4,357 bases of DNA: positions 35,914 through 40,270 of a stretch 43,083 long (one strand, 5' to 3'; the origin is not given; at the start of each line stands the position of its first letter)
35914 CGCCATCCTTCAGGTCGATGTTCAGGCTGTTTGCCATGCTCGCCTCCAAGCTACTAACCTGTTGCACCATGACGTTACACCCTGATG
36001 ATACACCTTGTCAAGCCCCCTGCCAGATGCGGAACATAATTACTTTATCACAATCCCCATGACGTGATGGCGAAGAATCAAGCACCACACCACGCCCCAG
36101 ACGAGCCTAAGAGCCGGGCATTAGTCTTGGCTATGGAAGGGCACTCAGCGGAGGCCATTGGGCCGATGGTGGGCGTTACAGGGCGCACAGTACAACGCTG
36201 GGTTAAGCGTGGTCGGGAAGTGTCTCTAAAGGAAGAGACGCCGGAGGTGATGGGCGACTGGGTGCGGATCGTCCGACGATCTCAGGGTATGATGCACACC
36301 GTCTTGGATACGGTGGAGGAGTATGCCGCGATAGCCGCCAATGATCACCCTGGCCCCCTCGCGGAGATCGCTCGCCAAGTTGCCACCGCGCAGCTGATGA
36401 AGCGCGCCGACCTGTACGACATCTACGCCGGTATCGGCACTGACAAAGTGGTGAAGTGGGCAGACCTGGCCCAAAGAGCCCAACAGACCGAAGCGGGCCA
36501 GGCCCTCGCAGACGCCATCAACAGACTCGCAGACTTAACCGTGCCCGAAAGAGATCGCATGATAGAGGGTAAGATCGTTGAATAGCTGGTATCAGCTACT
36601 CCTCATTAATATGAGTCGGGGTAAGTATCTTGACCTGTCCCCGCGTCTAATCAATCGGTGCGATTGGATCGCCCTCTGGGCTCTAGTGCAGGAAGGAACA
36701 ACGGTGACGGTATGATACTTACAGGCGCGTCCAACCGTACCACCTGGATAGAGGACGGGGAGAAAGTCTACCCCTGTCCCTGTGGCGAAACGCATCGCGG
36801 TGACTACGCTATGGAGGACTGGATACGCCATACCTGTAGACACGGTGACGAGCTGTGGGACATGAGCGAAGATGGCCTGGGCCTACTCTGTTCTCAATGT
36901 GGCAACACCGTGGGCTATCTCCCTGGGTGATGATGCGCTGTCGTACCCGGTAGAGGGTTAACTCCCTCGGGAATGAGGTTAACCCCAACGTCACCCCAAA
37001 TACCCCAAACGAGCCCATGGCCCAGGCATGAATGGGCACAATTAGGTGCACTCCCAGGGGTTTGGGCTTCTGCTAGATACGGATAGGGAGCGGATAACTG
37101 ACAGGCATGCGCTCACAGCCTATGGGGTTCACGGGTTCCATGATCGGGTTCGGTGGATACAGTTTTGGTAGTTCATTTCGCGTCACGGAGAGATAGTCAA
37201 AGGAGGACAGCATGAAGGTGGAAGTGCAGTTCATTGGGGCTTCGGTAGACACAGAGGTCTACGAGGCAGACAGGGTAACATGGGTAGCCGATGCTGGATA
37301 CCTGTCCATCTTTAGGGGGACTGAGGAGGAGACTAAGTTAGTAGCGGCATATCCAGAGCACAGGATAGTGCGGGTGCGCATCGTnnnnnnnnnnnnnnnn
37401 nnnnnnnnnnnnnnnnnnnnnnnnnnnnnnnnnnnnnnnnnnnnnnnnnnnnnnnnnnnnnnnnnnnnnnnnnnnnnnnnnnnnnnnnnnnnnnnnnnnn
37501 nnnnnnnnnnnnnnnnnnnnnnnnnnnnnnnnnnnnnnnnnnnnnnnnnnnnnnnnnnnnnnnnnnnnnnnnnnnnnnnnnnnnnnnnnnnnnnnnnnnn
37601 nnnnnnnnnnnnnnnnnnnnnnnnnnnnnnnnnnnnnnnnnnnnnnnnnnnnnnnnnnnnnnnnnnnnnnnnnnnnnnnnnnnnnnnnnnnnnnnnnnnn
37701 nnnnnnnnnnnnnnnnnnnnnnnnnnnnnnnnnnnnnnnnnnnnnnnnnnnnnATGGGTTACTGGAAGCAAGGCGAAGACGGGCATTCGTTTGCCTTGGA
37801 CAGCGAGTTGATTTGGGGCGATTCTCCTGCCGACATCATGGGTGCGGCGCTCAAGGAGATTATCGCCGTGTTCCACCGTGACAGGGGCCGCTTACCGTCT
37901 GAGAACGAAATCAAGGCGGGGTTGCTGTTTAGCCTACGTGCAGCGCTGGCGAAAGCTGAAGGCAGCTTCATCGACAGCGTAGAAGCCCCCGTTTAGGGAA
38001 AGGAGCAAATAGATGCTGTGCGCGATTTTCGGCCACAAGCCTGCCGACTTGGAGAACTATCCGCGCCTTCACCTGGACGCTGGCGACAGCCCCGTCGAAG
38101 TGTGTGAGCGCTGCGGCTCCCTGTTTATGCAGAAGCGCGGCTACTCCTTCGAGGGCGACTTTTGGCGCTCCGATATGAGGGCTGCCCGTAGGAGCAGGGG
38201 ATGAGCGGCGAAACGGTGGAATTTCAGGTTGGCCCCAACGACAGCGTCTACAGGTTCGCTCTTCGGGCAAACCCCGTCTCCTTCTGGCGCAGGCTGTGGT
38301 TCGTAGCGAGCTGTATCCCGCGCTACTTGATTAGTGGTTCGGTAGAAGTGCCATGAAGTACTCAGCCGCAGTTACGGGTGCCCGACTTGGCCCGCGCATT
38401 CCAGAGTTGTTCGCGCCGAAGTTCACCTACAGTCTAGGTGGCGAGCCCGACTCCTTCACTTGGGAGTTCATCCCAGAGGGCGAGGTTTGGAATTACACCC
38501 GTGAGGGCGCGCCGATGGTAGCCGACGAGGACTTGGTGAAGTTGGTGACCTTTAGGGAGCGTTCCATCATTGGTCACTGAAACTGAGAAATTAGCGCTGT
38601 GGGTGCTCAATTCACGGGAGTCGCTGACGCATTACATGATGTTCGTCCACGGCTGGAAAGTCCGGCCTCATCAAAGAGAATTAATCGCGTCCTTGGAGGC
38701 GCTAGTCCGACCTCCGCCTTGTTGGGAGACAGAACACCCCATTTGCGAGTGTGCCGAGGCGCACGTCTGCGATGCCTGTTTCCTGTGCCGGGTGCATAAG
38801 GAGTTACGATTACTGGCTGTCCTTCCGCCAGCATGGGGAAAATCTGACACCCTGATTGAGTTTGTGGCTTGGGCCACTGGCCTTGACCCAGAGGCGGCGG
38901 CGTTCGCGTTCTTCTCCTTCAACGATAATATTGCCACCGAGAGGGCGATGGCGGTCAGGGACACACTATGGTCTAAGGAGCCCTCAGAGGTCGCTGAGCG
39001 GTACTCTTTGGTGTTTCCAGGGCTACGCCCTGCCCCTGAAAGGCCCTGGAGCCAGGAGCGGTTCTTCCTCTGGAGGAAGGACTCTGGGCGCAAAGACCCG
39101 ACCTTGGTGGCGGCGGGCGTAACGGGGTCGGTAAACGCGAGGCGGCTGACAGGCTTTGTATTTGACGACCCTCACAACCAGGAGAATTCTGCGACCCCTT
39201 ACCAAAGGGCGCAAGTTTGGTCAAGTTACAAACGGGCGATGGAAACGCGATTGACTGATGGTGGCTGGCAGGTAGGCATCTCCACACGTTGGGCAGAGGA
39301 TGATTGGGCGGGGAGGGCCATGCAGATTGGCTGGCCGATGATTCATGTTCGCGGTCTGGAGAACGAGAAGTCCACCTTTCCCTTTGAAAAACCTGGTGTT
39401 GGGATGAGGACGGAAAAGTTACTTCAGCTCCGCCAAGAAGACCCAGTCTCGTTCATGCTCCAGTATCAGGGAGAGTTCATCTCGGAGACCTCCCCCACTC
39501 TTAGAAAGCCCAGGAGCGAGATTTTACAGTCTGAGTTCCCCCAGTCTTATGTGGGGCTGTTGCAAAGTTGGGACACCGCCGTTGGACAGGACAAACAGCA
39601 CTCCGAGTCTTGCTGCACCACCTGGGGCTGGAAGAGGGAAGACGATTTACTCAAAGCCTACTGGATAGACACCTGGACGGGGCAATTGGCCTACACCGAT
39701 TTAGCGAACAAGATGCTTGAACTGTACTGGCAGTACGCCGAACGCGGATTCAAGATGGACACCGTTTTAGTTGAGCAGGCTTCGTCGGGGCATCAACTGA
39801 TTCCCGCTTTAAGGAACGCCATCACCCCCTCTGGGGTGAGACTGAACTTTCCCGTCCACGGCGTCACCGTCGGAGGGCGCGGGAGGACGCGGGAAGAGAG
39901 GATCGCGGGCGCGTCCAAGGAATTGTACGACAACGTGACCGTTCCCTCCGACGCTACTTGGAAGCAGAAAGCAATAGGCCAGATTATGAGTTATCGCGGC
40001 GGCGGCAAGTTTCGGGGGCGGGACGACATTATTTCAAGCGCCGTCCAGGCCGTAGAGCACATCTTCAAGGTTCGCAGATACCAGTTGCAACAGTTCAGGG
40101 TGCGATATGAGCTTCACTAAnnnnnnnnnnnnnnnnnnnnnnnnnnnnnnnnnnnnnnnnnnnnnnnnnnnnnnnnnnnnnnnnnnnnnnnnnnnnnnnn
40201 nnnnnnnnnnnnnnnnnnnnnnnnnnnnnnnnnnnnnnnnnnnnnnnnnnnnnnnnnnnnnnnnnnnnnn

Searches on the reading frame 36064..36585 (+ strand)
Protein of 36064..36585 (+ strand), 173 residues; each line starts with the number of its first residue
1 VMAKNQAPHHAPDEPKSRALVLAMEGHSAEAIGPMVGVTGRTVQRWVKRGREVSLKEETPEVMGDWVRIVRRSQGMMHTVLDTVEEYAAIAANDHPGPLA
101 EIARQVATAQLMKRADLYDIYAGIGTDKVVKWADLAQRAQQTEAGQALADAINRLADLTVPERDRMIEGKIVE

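Call 59: search_protein_families(library=pfam, proteins=[window:36064-36585:+], max_evalue=0.001)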
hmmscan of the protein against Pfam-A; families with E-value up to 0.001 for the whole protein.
window:36064-36585:+ (173 aa): 1 family
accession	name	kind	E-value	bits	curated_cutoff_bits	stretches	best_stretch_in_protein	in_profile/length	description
PF13384.12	HTH_23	-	8.3e-06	25.9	24.6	1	18-49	9-40/50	Homeodomain-like domain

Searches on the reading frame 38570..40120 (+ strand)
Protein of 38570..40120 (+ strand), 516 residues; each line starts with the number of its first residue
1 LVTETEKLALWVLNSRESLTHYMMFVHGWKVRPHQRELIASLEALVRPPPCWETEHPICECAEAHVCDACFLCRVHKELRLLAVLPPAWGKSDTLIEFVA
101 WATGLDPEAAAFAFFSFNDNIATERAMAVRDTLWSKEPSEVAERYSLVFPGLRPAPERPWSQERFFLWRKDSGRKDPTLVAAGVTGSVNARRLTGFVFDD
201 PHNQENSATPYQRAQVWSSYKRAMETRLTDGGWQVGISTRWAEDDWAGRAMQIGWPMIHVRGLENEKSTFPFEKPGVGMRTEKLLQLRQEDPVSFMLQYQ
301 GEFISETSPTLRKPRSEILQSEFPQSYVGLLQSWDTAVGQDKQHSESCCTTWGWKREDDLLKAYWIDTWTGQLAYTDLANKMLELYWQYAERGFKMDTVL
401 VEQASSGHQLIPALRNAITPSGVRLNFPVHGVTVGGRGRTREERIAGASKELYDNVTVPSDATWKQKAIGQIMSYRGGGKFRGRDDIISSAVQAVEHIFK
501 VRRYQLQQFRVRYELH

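Call 11: search_protein_families(library=phrogs, proteins=[window:38570-40120:+], max_evalue=0.001)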
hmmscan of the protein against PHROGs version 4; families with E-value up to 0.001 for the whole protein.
window:38570-40120:+ (516 aa): 4 families
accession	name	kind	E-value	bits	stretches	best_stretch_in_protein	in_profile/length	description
phrog_38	-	head and packaging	9.5e-40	138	1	15-502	269-707/760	terminase large subunit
phrog_4758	-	head and packaging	3.6e-19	70.1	1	79-258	58-225/243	terminase large subunit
phrog_5573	-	head and packaging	1.9e-08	35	1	328-496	80-232/250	terminase large subunit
phrog_30251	-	head and packaging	7e-06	25.5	1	81-252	58-223/799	terminase large subunit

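Call 58: search_dna_similar(query=window:38570-40120:+, collection=phages, mode=protein, max_rows=12)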
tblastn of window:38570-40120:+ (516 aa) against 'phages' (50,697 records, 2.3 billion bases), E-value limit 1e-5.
Records with a match: 52; places in all: 52; records where one place covers at least 80% of the query: 18.
Best place of each record, by identity: <60% 52.
By first word of the organism name: Yersinia 16; Caudoviricetes 7; Staphylococcus 5; Pelagibacter 2; Faecalibacterium 2; Proteus 2; Phage 2; Bacteriophage 2; Bacteroides 2; Streptococcus 2; and 9 more.
By host as written in the record: Yersinia enterocolitica 14; - 9; Candidatus Pelagibacter sp. HTCC1062 2; Faecalibacterium prausnitzii 2; Staphylococcus epidermidis LM1680 2; Geobacillus kaustophilus ATCC 8005 2; Yersinia enterocolitica ATCC 23715 1; Yersinia sp. 1; and 19 more.
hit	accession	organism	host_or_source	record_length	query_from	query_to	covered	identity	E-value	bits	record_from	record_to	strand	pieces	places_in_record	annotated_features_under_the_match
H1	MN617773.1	Yersinia phage vB_Yen_X1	Yersinia enterocolitica ATCC 23715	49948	36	499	90%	21.8%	6e-8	62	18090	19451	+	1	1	terminase large subunit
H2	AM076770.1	Yersinia phage PY100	Yersinia sp.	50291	36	499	90%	21.8%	6e-8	62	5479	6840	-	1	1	terL: terminase large subunit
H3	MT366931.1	Yersinia phage vB_YenM_12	Yersinia enterocolitica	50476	36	499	90%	21.8%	6e-8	62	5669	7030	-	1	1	terminase large subunit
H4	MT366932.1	Yersinia phage vB_YenM_22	Yersinia enterocolitica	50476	36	499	90%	21.8%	6e-8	62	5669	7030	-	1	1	terminase large subunit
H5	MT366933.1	Yersinia phage vB_YenM_25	Yersinia enterocolitica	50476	36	499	90%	21.8%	6e-8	62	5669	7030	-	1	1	terminase large subunit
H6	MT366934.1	Yersinia phage vB_YenM_27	Yersinia enterocolitica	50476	36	499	90%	21.8%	6e-8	62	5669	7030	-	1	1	terminase large subunit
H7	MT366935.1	Yersinia phage vB_YenM_39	Yersinia enterocolitica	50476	36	499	90%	21.8%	6e-8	62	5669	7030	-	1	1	terminase large subunit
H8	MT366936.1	Yersinia phage vB_YenM_126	Yersinia enterocolitica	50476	36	499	90%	21.8%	6e-8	62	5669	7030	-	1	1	terminase large subunit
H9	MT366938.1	Yersinia phage vB_YenM_526-2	Yersinia enterocolitica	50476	36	499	90%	21.8%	6e-8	62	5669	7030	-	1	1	terminase large subunit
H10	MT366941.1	Yersinia phage vB_YenM_574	Yersinia enterocolitica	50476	36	499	90%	21.8%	6e-8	62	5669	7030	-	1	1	terminase large subunit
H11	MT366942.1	Yersinia phage vB_YenM_636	Yersinia enterocolitica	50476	36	499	90%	21.8%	6e-8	62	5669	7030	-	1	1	terminase large subunit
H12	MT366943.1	Yersinia phage vB_YenM_646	Yersinia enterocolitica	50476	36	499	90%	21.8%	6e-8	62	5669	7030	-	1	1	terminase large subunit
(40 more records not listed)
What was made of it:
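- Tried and rejected: The window's large terminase is only 22% identical to any known phage (call 58).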
